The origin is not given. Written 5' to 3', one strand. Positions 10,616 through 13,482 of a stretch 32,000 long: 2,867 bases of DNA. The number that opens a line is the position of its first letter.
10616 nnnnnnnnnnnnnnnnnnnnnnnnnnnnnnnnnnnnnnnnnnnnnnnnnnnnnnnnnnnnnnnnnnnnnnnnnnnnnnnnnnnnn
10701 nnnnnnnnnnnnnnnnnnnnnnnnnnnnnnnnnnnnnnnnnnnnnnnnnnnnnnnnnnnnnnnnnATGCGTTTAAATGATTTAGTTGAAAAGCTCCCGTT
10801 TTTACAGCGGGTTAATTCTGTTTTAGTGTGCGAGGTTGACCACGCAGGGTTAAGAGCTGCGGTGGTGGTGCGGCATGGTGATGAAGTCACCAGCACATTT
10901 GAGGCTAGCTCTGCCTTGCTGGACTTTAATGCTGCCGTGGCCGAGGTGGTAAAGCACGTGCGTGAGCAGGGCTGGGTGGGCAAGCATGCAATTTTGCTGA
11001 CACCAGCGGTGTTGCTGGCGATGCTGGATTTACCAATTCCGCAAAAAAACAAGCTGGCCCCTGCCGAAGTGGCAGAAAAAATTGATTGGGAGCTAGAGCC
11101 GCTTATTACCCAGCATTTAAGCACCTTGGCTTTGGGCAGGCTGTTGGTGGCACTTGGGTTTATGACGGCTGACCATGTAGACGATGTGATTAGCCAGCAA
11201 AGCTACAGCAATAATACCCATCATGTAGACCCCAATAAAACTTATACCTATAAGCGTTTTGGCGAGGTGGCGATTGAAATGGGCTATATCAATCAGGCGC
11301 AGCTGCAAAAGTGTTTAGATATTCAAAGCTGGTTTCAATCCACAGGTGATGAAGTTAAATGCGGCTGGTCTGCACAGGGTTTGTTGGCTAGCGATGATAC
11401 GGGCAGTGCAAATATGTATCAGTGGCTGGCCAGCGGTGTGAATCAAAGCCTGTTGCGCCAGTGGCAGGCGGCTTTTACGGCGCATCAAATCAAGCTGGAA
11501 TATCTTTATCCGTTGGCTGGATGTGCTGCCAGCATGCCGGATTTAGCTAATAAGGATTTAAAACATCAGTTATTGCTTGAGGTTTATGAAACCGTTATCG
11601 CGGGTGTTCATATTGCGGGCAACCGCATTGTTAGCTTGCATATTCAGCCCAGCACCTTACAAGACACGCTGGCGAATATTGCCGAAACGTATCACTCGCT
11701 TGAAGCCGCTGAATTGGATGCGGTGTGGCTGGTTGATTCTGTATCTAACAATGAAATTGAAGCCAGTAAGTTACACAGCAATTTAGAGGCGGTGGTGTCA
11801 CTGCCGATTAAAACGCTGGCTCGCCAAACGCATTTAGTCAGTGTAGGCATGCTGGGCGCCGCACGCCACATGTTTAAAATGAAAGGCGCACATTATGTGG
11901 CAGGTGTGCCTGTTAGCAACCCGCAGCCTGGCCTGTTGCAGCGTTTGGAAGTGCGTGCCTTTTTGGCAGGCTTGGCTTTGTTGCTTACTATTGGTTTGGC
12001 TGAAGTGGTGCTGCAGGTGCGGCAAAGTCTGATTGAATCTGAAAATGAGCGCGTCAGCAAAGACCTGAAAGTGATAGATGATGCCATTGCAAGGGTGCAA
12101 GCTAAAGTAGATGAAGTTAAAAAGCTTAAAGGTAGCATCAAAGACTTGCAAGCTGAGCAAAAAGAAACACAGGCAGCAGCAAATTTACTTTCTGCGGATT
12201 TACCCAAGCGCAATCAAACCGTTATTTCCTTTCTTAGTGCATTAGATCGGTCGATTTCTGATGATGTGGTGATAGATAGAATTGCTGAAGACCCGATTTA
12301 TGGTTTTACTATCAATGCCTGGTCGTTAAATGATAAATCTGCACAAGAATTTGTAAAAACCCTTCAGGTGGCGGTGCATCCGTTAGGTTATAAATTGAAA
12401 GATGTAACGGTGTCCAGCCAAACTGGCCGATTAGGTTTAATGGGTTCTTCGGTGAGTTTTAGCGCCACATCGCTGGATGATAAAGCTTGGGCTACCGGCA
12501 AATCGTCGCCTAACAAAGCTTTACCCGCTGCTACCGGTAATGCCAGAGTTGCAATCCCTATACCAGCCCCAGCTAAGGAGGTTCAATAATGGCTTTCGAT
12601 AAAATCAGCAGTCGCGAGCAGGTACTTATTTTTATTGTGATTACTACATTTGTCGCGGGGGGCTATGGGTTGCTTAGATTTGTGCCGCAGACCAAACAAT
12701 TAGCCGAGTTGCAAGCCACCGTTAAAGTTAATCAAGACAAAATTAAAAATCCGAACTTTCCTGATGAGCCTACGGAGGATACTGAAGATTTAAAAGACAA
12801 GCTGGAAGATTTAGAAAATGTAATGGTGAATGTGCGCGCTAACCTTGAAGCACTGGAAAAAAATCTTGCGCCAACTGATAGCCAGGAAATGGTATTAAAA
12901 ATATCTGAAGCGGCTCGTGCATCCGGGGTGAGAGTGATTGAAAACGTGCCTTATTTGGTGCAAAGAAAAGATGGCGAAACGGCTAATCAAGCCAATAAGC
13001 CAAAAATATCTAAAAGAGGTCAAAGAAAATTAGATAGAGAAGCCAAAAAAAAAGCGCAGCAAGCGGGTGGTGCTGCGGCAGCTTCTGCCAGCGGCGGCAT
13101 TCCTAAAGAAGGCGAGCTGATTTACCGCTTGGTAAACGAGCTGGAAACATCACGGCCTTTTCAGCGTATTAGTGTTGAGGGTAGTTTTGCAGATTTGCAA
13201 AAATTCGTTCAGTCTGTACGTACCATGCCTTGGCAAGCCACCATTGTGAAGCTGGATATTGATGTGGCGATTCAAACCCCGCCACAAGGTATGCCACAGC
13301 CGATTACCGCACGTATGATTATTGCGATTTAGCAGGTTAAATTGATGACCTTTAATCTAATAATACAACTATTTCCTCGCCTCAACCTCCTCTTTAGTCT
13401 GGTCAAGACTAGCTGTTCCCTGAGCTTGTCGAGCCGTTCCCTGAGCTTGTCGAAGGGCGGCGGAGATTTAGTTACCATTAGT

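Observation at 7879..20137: Compact, non-canonical type IV filament (T2SS/MSHA-like) machine with giant long-leader pilins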

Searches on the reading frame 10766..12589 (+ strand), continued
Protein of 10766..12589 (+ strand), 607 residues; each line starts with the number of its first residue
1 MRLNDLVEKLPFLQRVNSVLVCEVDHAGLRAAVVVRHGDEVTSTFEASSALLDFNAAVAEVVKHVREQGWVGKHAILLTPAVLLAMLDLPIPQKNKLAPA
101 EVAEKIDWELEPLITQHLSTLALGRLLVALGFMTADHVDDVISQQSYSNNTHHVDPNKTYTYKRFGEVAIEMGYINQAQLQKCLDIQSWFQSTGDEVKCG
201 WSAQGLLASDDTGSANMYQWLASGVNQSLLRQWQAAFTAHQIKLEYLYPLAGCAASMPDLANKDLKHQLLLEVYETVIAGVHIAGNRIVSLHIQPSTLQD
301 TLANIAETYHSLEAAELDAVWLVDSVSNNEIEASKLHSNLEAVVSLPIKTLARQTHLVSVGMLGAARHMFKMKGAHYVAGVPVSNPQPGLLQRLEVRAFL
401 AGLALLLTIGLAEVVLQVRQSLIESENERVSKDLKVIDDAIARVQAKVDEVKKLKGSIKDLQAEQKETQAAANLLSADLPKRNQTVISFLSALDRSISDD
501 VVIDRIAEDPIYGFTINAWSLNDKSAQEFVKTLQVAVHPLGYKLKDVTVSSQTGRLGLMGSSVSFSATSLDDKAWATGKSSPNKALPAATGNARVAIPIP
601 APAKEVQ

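Call 81: search_protein_families(library=ncbifam, proteins=[L025:12342-13439:+, L033:12766-13833:+, L033:16847-18220:+, L023:8110-8946:+], max_evalue=0.00001)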
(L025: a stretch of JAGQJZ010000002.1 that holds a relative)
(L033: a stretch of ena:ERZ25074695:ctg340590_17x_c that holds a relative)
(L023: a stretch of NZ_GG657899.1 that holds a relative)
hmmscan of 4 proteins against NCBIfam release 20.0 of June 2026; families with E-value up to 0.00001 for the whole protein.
L025:12342-13439:+ (365 aa): 17 families
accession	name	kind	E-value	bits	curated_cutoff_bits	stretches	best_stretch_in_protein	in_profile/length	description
TIGR01420.1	pilT_fam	subfamily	9.3e-125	416.4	319.1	1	11-350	2-341/343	PilT/PilU family type 4a pilus ATPase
TIGR02524.1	dot_icm_DotB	equivalog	8.1e-44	150.3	463.3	1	10-313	5-320/358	Dot/Icm type IV secretion system ATPase DotB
TIGR02525.1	plasmid_TraJ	equivalog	2.4e-43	148.5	368.3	1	10-285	11-306/372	plasmid transfer ATPase TraJ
TIGR02533.1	type_II_gspE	equivalog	9.3e-42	143.3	630.25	1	103-277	211-379/486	type II secretion system ATPase GspE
TIGR02538.1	type_IV_pilB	equivalog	1.6e-39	136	675.65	1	77-276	256-451/564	type IV-A pilus assembly ATPase PilB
NF041000.1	ATPase_ComGA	equivalog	1.7e-38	132.2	300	1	88-278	81-266/267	competence type IV pilus ATPase ComGA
NF007755.0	PRK10436.1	equivalog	3.9e-36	124.7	617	1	99-277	183-355/465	type II secretion system protein GspE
NF053534.1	T4PilAsmATPsTfpB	equivalog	5.1e-34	117.6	850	1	122-249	327-450/584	type IV pilus assembly ATPase TfpB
NF058587.1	archaellum_moto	equivalog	9.5e-18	64.2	550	1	134-251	278-396/527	archaellum flagellar ATPase motor FlaI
TIGR02782.1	TrbB_P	equivalog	2e-14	53.6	304.55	1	134-273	139-277/303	P-type conjugative transfer ATPase TrbB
TIGR02788.1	VirB11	equivalog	4.4e-13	48.9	249.95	1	101-252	114-266/308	P-type DNA transfer ATPase VirB11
TIGR03819.1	heli_sec_ATPase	hypoth_equivalog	1.3e-11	44.3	373.15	1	134-282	181-331/340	TadA family conjugal transfer-associated ATPase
NF010469.0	PRK13894.1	subfamily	3.8e-10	39.6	508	1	134-248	152-264/320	conjugal transfer ATPase TrbB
NF010407.0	PRK13833.1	subfamily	1.6e-09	37.6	499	1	134-248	147-259/323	conjugal transfer protein TrbB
NF053672.1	bindosome_BasE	exception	9.9e-09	34.4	1000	1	134-260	273-399/512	bindosome assembly system ATPase subunit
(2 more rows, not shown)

L033:12766-13833:+ (355 aa): 17 families
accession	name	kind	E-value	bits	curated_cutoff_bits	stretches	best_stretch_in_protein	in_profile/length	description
TIGR01420.1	pilT_fam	subfamily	8.3e-121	403.4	319.1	1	7-343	2-338/343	PilT/PilU family type 4a pilus ATPase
TIGR02533.1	type_II_gspE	equivalog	2.6e-46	158.3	630.25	1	118-273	234-379/486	type II secretion system ATPase GspE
TIGR02538.1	type_IV_pilB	equivalog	2.6e-43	148.5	675.65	1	9-273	187-452/564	type IV-A pilus assembly ATPase PilB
TIGR02525.1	plasmid_TraJ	equivalog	5.6e-43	147.3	368.3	1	6-333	11-357/372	plasmid transfer ATPase TraJ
TIGR02524.1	dot_icm_DotB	equivalog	1.7e-42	145.9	463.3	1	7-320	6-331/358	Dot/Icm type IV secretion system ATPase DotB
NF041000.1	ATPase_ComGA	equivalog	2.4e-41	141.5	300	1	73-274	71-266/267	competence type IV pilus ATPase ComGA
NF007755.0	PRK10436.1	equivalog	5.9e-41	140.6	617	1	7-293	89-375/465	type II secretion system protein GspE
NF053534.1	T4PilAsmATPsTfpB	equivalog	8.5e-37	126.8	850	1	120-275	329-474/584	type IV pilus assembly ATPase TfpB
NF058587.1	archaellum_moto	equivalog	4.4e-20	71.9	550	1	130-247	278-396/527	archaellum flagellar ATPase motor FlaI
TIGR02782.1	TrbB_P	equivalog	1.3e-17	64.1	304.55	1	130-290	139-293/303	P-type conjugative transfer ATPase TrbB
TIGR02788.1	VirB11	equivalog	1.2e-15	57.4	249.95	1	130-268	147-288/308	P-type DNA transfer ATPase VirB11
TIGR03819.1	heli_sec_ATPase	hypoth_equivalog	1.7e-15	57.1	373.15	1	130-271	181-326/340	TadA family conjugal transfer-associated ATPase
NF010407.0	PRK13833.1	subfamily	2.5e-14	53.4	499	1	130-304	147-314/323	conjugal transfer protein TrbB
NF010469.0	PRK13894.1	subfamily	3.8e-13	49.5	508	1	130-252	152-272/320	conjugal transfer ATPase TrbB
NF010475.0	PRK13900.1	equivalog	7.3e-12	45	389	1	129-292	162-327/333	type IV secretion system ATPase VirB11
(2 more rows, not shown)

L033:16847-18220:+ (457 aa): 18 families
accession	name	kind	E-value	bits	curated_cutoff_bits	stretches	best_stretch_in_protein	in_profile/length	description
TIGR02538.1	type_IV_pilB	equivalog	2.8e-150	501.6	675.65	1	20-418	164-561/564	type IV-A pilus assembly ATPase PilB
NF007755.0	PRK10436.1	equivalog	9.7e-123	410.2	617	1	30-422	76-462/465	type II secretion system protein GspE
TIGR02533.1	type_II_gspE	equivalog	2.3e-122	409.1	630.25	1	32-418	102-485/486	type II secretion system ATPase GspE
NF053534.1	T4PilAsmATPsTfpB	equivalog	2e-99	333.6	850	1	44-419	206-582/584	type IV pilus assembly ATPase TfpB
NF041000.1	ATPase_ComGA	equivalog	6.2e-70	235.2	300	1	46-311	3-266/267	competence type IV pilus ATPase ComGA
TIGR01420.1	pilT_fam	subfamily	6.2e-47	160.5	319.1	1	43-314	2-272/343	PilT/PilU family type 4a pilus ATPase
TIGR02525.1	plasmid_TraJ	equivalog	1.9e-30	106.1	368.3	1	107-314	85-302/372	plasmid transfer ATPase TraJ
TIGR02524.1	dot_icm_DotB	equivalog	1.9e-21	76.7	463.3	1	139-314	103-289/358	Dot/Icm type IV secretion system ATPase DotB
TIGR02788.1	VirB11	equivalog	9.3e-19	67.6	249.95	1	164-293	135-268/308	P-type DNA transfer ATPase VirB11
TIGR03819.1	heli_sec_ATPase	hypoth_equivalog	2.5e-18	66.4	373.15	1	152-292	156-302/340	TadA family conjugal transfer-associated ATPase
NF058587.1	archaellum_moto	equivalog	5e-18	65.1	550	1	174-316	275-423/527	archaellum flagellar ATPase motor FlaI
TIGR02782.1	TrbB_P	equivalog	1.3e-17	64.1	304.55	1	158-294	121-259/303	P-type conjugative transfer ATPase TrbB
NF010407.0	PRK13833.1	subfamily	3.5e-15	56.3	499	1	160-296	131-268/323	conjugal transfer protein TrbB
NF010469.0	PRK13894.1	subfamily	3.5e-15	56.1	508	1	160-294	136-271/320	conjugal transfer ATPase TrbB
NF053672.1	bindosome_BasE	exception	7.7e-12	44.7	1000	1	170-290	266-391/512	bindosome assembly system ATPase subunit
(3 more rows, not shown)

L023:8110-8946:+ (278 aa): 2 families
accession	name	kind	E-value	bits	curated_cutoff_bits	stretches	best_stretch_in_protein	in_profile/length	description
TIGR01710.1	typeII_sec_gspG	equivalog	5.5e-14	52.3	88.85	1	21-80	2-61/134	type II secretion system major pseudopilin GspG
TIGR01708.2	typeII_sec_gspH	equivalog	1.4e-07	31.7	80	1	19-68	1-51/169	type II secretion system minor pseudopilin GspH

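Call 96: search_protein_families(library=pfam, proteins=[L033:5921-6217:+, L023:6600-6815:+], max_evalue=1)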
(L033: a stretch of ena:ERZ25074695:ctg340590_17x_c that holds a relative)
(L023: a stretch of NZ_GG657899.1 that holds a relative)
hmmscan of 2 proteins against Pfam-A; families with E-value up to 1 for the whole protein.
L033:5921-6217:+ (98 aa): 0 families

L023:6600-6815:+ (72 aa): 1 family
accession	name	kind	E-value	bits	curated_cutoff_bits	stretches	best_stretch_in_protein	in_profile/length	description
PF15600.11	Imm64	-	0.11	12.8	25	1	28-60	80-112/207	Immunity protein 64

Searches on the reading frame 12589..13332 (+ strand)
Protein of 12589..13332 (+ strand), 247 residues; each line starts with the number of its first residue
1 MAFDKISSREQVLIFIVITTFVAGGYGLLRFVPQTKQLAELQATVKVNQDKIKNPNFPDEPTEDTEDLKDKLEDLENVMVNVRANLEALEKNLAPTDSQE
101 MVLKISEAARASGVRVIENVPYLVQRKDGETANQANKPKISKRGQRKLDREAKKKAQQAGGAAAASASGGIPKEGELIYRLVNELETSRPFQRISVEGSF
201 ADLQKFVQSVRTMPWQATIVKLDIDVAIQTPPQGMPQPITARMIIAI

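Call 3: search_protein_families(library=pfam, proteins=[window:12589-13332:+], max_evalue=0.1)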
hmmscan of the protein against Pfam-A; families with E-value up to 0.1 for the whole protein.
window:12589-13332:+ (247 aa): 5 families
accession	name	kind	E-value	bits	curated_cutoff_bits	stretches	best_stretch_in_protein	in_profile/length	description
PF04350.18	PilO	-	0.0019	18.8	22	0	193-227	90-124/145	Pilus assembly protein, PilO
PF10458.14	Val_tRNA-synt_C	-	0.0066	17.1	25.9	1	34-89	9-65/66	Valyl tRNA synthetase tRNA binding arm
PF01496.24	V_ATPase_I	-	0.011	14.2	30.7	1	35-149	29-152/815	V-type ATPase 116kDa subunit family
PF04977.20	DivIC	-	0.033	14.4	28.9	0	13-53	1-41/80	Septum formation initiator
PF10199.14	Adaptin_binding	-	0.062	14.5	32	0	38-83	29-74/98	Alpha and gamma adaptin binding protein p34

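Call 4: search_protein_families(library=ncbifam, proteins=[window:12589-13332:+], max_evalue=0.1)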
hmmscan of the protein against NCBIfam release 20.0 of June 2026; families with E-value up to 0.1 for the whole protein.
window:12589-13332:+ (247 aa): 2 families
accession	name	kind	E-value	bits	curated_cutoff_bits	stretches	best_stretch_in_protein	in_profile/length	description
NF038218.1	IcmG_DotF_IVB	equivalog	0.0051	16.5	200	1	33-98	86-152/266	type IVB secretion system protein IcmG/DotF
NF033093.1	HK_VicK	exception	0.09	11.4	680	0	4-94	7-97/448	cell wall metabolism sensor histidine kinase VicK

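Call 74: search_solved_structures(query=A5, max_evalue=5)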
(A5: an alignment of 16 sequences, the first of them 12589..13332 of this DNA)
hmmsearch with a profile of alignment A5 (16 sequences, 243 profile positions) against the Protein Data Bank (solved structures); distinct sequences matched with E-value up to 5: 7.
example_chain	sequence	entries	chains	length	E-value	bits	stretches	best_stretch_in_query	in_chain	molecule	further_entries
5uvr_A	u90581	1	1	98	0.0038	20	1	172-229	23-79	PilO protein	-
2rjz_A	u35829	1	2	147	0.0046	19.7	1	173-229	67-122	PilO protein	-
3jc8_Oa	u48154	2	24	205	0.23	14.1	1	189-229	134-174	PilO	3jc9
6xxz_A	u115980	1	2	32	0.31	13.7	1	67-94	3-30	2-EK-4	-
4ovs_A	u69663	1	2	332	0.79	12.4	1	81-129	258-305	TRAP dicarboxylate transporter, DctP subunit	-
1yf2_A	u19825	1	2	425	0.9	12.2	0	41-90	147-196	Type I restriction-modification enzyme, S subunit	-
1l4a_C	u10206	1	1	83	3.7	10.2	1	43-91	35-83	S-SNAP25 fusion protein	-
